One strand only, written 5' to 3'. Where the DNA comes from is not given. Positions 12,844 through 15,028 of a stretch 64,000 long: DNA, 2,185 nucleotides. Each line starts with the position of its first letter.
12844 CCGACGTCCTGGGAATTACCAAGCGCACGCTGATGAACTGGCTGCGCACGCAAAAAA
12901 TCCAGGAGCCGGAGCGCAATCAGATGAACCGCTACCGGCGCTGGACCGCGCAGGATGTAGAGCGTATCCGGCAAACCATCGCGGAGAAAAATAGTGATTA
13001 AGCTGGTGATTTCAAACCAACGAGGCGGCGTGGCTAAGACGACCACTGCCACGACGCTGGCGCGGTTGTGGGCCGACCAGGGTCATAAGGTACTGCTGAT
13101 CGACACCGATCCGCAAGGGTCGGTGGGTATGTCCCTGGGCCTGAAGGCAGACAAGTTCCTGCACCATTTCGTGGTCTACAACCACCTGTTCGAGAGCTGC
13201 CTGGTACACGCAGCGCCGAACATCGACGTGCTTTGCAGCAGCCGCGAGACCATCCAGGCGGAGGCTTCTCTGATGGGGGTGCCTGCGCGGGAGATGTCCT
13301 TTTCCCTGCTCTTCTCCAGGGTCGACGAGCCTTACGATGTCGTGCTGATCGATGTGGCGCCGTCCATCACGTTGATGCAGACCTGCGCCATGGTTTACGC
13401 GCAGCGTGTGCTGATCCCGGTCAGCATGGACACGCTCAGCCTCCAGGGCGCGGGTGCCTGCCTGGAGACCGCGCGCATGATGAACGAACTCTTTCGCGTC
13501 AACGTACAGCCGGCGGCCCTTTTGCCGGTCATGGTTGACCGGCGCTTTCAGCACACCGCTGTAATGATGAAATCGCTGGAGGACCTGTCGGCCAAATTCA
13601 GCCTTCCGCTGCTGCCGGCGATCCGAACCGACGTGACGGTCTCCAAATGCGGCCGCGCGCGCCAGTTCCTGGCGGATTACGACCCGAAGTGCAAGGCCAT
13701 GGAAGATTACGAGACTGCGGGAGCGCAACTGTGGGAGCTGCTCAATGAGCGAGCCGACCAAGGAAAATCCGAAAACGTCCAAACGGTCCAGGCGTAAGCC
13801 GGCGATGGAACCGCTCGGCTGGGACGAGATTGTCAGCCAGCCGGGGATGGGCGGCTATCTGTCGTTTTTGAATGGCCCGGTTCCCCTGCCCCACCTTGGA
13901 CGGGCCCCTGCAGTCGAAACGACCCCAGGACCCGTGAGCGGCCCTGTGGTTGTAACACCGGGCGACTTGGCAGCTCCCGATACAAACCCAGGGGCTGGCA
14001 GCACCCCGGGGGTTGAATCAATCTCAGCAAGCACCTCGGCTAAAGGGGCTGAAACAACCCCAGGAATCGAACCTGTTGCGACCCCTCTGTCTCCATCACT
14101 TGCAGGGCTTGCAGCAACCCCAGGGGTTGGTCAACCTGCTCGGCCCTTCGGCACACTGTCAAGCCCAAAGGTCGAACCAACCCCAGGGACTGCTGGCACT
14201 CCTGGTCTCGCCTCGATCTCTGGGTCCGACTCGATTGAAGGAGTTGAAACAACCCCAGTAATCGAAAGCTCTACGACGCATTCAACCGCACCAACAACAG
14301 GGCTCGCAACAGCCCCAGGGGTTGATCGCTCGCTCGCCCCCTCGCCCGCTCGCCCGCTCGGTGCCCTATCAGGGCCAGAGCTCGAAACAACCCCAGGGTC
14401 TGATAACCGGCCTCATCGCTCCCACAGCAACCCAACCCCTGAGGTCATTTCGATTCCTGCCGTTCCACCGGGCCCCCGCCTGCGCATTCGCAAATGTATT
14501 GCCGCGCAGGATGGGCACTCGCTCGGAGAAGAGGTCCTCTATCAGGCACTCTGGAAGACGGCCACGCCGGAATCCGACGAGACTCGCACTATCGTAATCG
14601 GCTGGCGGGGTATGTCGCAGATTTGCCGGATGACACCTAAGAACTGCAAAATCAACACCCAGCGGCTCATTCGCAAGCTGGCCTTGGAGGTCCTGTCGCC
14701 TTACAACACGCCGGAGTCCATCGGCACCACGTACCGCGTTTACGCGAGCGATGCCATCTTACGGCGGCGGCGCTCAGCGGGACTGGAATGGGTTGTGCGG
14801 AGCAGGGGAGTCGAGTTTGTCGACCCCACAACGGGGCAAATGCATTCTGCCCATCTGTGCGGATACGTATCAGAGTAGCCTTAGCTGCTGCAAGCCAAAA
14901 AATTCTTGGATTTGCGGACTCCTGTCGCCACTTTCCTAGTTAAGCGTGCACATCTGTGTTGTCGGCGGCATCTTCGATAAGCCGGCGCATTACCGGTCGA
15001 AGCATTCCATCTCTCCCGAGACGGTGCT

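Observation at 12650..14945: Excisionase-type HTH + ParA-like ATPase + repeat/wHTH protein: a tightly coupled three-gene partition- or positioning-like operon inside a polysaccharide locus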

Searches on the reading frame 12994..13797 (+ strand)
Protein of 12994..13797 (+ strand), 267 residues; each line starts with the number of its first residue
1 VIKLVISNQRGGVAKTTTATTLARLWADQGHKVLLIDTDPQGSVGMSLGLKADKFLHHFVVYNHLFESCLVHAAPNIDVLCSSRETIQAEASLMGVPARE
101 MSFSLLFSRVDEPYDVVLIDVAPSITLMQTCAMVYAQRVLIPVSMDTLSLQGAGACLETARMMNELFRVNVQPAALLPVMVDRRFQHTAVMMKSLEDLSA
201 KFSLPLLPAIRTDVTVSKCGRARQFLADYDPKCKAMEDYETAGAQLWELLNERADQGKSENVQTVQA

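Call 3: search_protein_families(library=pfam, proteins=[window:12994-13797:+], max_evalue=0.01)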
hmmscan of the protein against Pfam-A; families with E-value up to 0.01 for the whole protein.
window:12994-13797:+ (267 aa): 7 families
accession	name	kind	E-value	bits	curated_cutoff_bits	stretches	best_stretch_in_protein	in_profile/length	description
PF13614.12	AAA_31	-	1.2e-35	123.5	27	1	4-165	4-169/177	AAA domain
PF01656.29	CbiA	-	5.3e-17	62.4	25.4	1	5-219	2-118/125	CobQ/CobB/MinD/ParA nucleotide binding domain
PF02374.21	ArsA_ATPase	-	1.3e-07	31.6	24.3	1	5-50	4-49/305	Anion-transporting ATPase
PF06564.18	CBP_BcsQ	-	2.9e-06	27.4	21.3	1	1-145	1-147/234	Cellulose biosynthesis protein BcsQ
PF10609.15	ParA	-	6e-05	23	27.1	1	4-53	6-56/246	NUBPL iron-transfer P-loop NTPase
PF00142.24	Fer4_NifH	-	7.7e-05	22.7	25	0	10-43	8-41/271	4Fe-4S iron sulfur cluster binding proteins, NifH/frxC family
PF09140.17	MipZ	-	9.3e-05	22.3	20.7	1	4-143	3-129/262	ATPase MipZ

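Call 5: search_protein_families(library=ncbifam, proteins=[window:12994-13797:+], max_evalue=0.1)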
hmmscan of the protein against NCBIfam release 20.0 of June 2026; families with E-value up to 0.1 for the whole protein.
window:12994-13797:+ (267 aa): 31 families (the best 25 are shown)
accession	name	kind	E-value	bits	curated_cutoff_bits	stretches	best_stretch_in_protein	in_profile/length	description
NF041546.1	ParA_partition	equivalog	1e-21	77.4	180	2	5-54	3-52/203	ParA family partition ATPase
NF041283.1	PrgP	equivalog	3.7e-15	56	400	1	4-188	5-201/297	ParA superfamily DNA segregation protein PrgP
TIGR03453.1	partition_RepA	equivalog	5.1e-14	51.9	348.45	1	5-158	108-279/387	plasmid partitioning protein RepA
TIGR03371.1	cellulose_yhjQ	equivalog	5.9e-14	52.1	157.85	1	2-243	2-238/246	cellulose biosynthesis protein BcsQ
NF010443.0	PRK13869.1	subfamily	2.8e-09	36.3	446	1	4-51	124-171/405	plasmid-partitioning protein RepA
TIGR01007.1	eps_fam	subfamily_domain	7.3e-09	35.5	108.05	1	4-138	20-150/204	polysaccharide biosynthesis tyrosine autokinase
TIGR00345.1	GET3_arsA_TRC40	subfamily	1.7e-08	34.3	135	1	10-50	5-45/299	TRC40/GET3/ArsA family transport-energizing ATPase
TIGR01968.1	minD_bact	equivalog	2.1e-08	33.9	212.9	1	4-220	4-211/261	septum site-determining protein MinD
NF010259.0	PRK13705.1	equivalog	5.5e-08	32.2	725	1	4-145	109-266/388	plasmid-partitioning protein SopA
TIGR01969.1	minD_arch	subfamily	4.7e-07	29.2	201.75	1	5-248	4-232/251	cell division ATPase MinD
NF047398.1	AAA_KGGVGR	domain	5e-07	30.2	90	1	10-72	11-72/190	KGGVGR-motif variant AAA ATPase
TIGR04291.1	arsen_driv_ArsA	equivalog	3.5e-06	26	650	1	10-45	11-46/565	arsenical pump-driving ATPase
NF041136.1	MrpORP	equivalog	1.8e-05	24.2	450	1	3-53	7-58/365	iron-sulfur cluster carrier protein MrpORP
NF053621.1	ATPseBagBMYCTU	equivalog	3.2e-05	23.2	521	1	3-52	13-62/371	ATPase BagB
NF033200.1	F430_CfbC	exception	7.9e-05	22.1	402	1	10-246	8-238/260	Ni-sirohydrochlorin a,c-diamide reductive cyclase ATP-dependent reductase subunit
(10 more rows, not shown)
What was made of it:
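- On BcsQ (cellulose synthase-associated ParA-like protein): TIGR03371 scores 52 bits against a cut-off of 158 (call 5).
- On Polysaccharide co-polymerase tyrosine autokinase (BY-kinase): TIGR01007 scores 35.5 bits against a cut-off of 108 (call 5).
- Closest known: McdA/McdB and BcsQ. Different: The NCBIfam BcsQ cut-off is not reached (call 5).
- ParA scores 52 bits on TIGR03371 BcsQ against a cut-off of 158, and 35 bits on the tyrosine-kinase model against a cut-off of 108 (call 5).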

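Call 6: search_protein_families(library=phrogs, proteins=[window:12994-13797:+], max_evalue=0.1)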
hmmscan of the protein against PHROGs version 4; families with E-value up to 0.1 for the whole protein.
window:12994-13797:+ (267 aa): 1 family
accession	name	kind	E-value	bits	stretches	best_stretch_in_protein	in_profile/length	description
phrog_164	-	DNA, RNA and nucleotide metabolism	3.5e-41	142.8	1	1-259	224-482/500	ParA-like partition protein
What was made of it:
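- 12994..13797 (+): ParA/Soj-type deviant Walker A ATPase (267 aa). The Walker A sequence is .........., with Arg in place of the signature Lys. AAA_31 at 1.2e-35 and PHROG 164 at 3.5e-41 (calls 3, 6).
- On Type I (Walker-type ParA) partition system: AAA_31 at 1.2e-35, CbiA at 5e-17 and PHROG 164 at 3.5e-41 (calls 3, 6).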

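Call 7: search_protein_families(library=padloc, proteins=[window:12994-13797:+], max_evalue=0.1)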
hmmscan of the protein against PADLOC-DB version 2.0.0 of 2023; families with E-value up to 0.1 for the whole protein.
window:12994-13797:+ (267 aa): 2 families
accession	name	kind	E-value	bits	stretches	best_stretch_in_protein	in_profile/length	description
PDLC04559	PDC-M28B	-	7.4e-06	23.3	1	4-83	131-209/438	-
PDLC04560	PDC-M28B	-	0.00045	17.7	1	8-99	21-112/327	-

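Call 26: search_solved_structures(query=window:12994-13794:+, max_evalue=0.00001, show_alignments=1)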
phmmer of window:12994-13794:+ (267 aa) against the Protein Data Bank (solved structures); distinct sequences matched with E-value up to 0.00001: 17.
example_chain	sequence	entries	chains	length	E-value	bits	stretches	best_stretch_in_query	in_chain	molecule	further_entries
4pfs_A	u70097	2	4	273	8.3e-27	97.6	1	4-216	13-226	Cobyrinic Acid a,c-diamide synthase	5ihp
5if9_A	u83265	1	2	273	8.7e-27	97.5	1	4-216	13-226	Cobyrinic Acid a,c-diamide synthase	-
1wcv_1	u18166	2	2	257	1.3e-22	83.9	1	3-184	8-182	SEGREGATION PROTEIN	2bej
2bek_A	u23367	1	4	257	1.7e-21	80.2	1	3-184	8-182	SEGREGATION PROTEIN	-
8ray_B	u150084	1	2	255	5.2e-21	78.6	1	5-247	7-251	ParA family protein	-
6iub_A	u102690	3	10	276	1.2e-15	61.1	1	4-181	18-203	SpoOJ regulator (Soj)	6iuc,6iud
8jmj_A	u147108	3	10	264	1.3e-14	57.6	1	4-181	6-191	SpoOJ regulator (Soj)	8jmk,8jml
7dut_A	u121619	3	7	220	2.6e-08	37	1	5-152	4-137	SOJ protein (Soj)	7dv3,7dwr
6non_A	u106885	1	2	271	3.1e-07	33.5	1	3-180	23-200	Cobyrinic acid ac-diamide synthase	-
6noo_A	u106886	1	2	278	3.3e-07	33.4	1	3-180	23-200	Maintenance of carboxysome positioning A protein, MCDA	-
3k9g_A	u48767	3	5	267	5.8e-07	32.6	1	5-151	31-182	PF-32 protein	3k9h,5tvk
1f48_A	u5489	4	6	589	7.2e-07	32.3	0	9-47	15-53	ARSENITE-TRANSLOCATING ATPASE | ARSENICAL PUMP-DRIVING ATPASE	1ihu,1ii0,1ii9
2oze_A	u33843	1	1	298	1.5e-06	31.3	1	9-198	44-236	Orf delta'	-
4dzz_A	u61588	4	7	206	3.2e-06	30.2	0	6-44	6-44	Plasmid partitioning protein ParF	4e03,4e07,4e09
3pg5_A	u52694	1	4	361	3.4e-06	30.1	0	6-43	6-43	Uncharacterized protein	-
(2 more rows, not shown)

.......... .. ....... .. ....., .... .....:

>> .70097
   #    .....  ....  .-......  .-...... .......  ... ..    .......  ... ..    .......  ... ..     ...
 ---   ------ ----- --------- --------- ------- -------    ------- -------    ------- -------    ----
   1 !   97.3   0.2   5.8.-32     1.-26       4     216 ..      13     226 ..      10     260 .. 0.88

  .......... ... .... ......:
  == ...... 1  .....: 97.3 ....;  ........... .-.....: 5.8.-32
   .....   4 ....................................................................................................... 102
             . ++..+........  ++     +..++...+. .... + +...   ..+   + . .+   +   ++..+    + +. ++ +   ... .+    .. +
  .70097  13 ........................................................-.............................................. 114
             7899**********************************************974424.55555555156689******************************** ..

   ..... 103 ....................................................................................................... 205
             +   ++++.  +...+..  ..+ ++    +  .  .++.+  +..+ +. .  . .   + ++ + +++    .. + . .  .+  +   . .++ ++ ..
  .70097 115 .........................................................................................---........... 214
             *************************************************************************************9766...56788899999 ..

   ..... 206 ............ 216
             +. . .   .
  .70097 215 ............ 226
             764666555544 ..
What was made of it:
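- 12994..13797 (+): The closest solved structures are a mycobacterial ParA-like protein and Thermus Soj (call 26).
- ParA identity is established (calls 3, 5, 6, 26).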

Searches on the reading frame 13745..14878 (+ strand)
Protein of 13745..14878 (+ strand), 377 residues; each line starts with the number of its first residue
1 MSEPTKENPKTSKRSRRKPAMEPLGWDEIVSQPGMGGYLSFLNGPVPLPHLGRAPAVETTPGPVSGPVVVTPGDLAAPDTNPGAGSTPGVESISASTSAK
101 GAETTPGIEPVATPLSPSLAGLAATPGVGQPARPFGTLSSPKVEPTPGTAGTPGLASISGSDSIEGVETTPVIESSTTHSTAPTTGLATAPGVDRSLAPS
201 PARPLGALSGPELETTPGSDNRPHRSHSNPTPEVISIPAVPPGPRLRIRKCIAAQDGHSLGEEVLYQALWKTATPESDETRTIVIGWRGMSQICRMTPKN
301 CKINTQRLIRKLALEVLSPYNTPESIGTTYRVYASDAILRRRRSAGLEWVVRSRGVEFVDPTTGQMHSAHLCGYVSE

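Call 3: search_protein_families(library=pfam, proteins=[window:13745-14878:+], max_evalue=0.01)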
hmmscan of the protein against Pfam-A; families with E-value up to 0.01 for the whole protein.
window:13745-14878:+ (377 aa): 0 families

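Call 5: search_protein_families(library=ncbifam, proteins=[window:13745-14878:+], max_evalue=0.1)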
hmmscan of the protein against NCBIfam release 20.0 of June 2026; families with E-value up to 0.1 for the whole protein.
window:13745-14878:+ (377 aa): 0 families

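Call 6: search_protein_families(library=phrogs, proteins=[window:13745-14878:+], max_evalue=0.1)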
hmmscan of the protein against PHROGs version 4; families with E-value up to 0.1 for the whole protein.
window:13745-14878:+ (377 aa): 0 families

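Call 7: search_protein_families(library=padloc, proteins=[window:13745-14878:+], max_evalue=0.1)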
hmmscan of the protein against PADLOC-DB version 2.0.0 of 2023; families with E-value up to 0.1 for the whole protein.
window:13745-14878:+ (377 aa): 0 families
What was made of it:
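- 13745..14878 (+): Gene 3 (377 aa), a new wHTH centromere-binding-type partner of ParA. Its parts are: a basic N-terminal peptide plus a ............... motif (13745-13897); a low-complexity linker (13898-14479); and a winged HTH (about 14480-14878). No family hit in four libraries (calls 3, 5, 6, 7).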

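Call 99: predict_structure(alignment_id=A5)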
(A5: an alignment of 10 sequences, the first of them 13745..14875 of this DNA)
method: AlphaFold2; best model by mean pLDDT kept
length: 377 residues; sequences in the alignment: 10
mean_pLDDT: 44.3   pTM: 0.22
mean pLDDT of the five models: 44.3, 43.2, 41.0, 37.9, 33.9
residues with pLDDT >= 90: 0; 70-90: 1; 50-70: 95; < 50: 281
segments of 3 or more residues with pLDDT < 50: 24-66, 68-77, 79-81, 83-87, 89-105, 107-109, 111-113, 118-125, 127-130, 135-140, 142-144, 148-190, 192-200, 205-210, 212-216, 218-222, 224-268, 270-289, 317-335, 369-377
pLDDT, mean of each block of 10 residues (from residue 1): 56 55 48 41 43 43 42 41 40 39 41 43 41 43 40 36 40 39 42 43 45 44 42 35 33 36 46 42 41 55 61 50 36 47 61 54 58 35
secondary structure, 60 per line:
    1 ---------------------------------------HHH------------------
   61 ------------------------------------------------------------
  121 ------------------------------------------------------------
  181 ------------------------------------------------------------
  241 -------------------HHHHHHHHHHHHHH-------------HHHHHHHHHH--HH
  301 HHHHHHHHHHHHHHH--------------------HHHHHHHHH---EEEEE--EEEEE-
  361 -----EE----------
elements in order: H260-273 H287-296 H299-315 H336-344 E348-352 E355-359
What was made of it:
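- Tried and rejected: It only indicates a lack of predicted structure in residues 1-259 (call 99).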
